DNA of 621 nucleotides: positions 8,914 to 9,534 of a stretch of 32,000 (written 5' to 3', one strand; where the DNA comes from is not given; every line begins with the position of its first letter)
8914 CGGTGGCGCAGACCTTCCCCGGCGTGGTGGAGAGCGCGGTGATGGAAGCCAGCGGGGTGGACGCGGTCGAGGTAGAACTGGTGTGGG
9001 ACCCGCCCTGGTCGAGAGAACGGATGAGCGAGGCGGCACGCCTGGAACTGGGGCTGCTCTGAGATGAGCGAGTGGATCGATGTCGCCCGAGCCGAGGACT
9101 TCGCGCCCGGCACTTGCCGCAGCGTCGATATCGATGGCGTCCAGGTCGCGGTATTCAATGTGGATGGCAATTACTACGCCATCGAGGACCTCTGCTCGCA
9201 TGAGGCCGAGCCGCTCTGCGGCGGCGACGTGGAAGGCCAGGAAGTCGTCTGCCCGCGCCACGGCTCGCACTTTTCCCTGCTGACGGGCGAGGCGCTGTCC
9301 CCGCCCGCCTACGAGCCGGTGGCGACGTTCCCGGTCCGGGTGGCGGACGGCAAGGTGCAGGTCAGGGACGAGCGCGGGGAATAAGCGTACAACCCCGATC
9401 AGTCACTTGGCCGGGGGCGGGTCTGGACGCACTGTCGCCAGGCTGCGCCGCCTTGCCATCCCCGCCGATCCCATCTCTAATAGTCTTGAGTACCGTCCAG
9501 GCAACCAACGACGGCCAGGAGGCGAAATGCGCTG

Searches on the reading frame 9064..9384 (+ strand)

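Call 3: search_protein_families(library=pfam, proteins=[window:9064-9384:+], max_evalue=0.01)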
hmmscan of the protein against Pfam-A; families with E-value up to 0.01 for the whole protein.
window:9064-9384:+ (106 aa): 3 families
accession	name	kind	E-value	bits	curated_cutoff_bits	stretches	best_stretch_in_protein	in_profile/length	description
PF00355.32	Rieske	-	7.9e-20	71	20.3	1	3-90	1-88/88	Rieske [2Fe-2S] domain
PF13806.12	Rieske_2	-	2.1e-17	63.4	27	1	3-101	1-104/104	Rieske-like [2Fe-2S] domain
PF22543.2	Rieske_4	-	1.4e-06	29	28.4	1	21-78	17-78/119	Soluble Rieske-type ferredoxin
